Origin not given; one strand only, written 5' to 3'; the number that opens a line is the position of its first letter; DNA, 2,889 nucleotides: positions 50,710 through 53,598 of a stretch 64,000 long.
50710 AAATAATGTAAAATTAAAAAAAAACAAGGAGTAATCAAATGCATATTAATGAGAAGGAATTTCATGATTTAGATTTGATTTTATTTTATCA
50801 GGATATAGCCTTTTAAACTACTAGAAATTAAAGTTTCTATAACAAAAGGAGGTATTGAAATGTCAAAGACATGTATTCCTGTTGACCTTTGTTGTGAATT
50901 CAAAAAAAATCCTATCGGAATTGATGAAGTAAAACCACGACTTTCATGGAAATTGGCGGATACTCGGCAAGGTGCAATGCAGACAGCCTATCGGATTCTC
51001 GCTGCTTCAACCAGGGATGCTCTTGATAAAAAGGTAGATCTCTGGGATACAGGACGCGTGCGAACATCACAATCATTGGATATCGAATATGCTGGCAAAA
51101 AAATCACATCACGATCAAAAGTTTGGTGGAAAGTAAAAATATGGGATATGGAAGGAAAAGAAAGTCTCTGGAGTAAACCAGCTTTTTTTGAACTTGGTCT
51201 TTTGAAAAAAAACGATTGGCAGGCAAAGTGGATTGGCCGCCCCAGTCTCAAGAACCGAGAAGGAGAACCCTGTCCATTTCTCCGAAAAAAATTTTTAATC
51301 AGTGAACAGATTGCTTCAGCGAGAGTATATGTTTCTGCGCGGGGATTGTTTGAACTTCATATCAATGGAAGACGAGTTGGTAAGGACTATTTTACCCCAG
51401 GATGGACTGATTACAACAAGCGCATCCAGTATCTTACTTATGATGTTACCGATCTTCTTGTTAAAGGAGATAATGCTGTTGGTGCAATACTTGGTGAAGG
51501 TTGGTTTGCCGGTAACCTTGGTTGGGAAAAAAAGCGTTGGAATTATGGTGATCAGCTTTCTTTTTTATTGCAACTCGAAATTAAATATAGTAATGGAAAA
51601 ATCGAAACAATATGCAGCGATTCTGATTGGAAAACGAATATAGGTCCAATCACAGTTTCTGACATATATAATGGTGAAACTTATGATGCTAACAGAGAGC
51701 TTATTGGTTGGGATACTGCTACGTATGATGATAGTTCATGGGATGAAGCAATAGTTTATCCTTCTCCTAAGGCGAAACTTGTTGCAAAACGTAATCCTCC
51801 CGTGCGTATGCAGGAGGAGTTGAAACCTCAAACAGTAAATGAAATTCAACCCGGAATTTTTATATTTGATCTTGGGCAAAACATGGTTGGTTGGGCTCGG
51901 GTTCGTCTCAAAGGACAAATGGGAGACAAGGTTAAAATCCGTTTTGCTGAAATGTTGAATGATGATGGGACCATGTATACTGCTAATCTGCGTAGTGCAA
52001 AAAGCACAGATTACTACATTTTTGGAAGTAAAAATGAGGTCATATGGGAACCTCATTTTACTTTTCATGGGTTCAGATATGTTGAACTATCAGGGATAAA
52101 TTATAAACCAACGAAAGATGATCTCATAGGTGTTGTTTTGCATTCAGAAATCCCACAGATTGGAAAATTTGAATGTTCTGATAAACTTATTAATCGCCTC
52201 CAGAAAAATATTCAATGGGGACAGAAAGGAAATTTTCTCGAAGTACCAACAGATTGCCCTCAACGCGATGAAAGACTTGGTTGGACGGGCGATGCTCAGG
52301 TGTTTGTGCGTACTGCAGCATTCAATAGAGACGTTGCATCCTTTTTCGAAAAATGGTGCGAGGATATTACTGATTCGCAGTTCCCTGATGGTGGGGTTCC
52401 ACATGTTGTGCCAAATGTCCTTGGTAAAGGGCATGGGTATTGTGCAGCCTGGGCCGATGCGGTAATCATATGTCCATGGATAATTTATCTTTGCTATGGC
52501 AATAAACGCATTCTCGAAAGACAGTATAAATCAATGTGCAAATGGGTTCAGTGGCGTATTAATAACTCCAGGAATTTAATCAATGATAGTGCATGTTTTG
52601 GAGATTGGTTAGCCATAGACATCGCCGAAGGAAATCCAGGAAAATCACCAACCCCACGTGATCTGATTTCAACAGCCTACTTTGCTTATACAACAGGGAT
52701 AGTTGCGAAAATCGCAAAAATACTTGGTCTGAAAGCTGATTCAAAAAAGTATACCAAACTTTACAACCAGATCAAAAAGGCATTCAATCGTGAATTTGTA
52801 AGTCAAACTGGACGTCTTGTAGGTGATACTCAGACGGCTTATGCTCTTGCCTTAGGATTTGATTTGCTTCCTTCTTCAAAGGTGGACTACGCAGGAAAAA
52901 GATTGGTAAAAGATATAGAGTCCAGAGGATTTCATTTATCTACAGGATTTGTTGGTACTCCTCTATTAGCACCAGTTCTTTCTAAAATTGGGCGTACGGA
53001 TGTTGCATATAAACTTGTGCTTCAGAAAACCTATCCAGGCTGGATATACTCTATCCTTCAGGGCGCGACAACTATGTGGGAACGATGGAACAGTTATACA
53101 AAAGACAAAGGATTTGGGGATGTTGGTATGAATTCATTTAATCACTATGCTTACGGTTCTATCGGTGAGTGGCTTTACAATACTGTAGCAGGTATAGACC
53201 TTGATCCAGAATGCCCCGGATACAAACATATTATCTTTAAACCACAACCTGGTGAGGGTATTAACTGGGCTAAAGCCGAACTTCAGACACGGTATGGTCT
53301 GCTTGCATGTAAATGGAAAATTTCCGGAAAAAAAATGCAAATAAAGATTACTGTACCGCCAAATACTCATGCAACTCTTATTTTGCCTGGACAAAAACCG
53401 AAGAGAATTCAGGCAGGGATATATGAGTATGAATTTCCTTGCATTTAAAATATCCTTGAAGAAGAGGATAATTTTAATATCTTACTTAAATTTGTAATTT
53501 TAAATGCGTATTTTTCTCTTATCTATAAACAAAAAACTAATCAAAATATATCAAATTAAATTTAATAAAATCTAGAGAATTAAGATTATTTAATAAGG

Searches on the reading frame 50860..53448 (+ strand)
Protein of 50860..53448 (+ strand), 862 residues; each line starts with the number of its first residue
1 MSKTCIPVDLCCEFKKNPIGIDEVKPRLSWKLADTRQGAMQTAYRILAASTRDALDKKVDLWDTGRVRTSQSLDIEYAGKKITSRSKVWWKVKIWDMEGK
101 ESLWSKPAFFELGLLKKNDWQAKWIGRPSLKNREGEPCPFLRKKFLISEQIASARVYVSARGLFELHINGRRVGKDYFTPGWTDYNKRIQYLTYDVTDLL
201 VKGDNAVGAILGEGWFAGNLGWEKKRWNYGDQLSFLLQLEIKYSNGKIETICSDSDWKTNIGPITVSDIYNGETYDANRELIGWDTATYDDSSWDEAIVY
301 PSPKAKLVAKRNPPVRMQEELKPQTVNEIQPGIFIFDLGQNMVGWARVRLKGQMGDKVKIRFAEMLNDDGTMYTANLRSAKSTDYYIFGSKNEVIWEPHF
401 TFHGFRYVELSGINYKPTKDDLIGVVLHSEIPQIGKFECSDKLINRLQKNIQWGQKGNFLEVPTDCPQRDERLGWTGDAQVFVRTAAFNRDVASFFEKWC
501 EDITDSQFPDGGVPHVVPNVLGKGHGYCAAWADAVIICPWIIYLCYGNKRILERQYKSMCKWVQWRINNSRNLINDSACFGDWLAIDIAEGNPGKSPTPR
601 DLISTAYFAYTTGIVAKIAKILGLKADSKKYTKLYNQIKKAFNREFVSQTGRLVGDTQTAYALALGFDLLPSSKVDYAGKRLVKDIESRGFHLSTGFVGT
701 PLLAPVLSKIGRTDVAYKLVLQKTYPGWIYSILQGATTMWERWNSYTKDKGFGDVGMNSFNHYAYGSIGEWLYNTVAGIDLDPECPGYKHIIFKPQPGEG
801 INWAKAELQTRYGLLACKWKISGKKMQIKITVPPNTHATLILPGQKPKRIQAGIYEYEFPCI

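Call 41: search_protein_families(library=pfam, proteins=[window:50860-53448:+])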
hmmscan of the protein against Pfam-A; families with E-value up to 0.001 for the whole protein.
window:50860-53448:+ (862 aa): 5 families
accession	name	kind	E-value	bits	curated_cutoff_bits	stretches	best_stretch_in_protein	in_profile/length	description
PF17389.8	Bac_rhamnosid6H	-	2.1e-128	428.8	24.5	1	433-776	2-339/339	Bacterial alpha-L-rhamnosidase 6 hairpin glycosidase domain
PF08531.16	Bac_rhamnosid_N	-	4.4e-63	212.6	25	1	150-319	2-172/172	Alpha-L-rhamnosidase N-terminal domain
PF25788.1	Ig_Rha78A_N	-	3.7e-35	120.8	27.4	1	7-116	1-105/105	Rha78A-like, N-terminal immunoglobulin domain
PF05592.18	Bac_rhamnosid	-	2.7e-32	111.1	22.2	1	328-428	2-102/102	Bacterial alpha-L-rhamnosidase concanavalin-like domain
PF17390.7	Bac_rhamnosid_C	-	2.9e-21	75.5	22.1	1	780-851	3-72/78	Bacterial alpha-L-rhamnosidase C-terminal domain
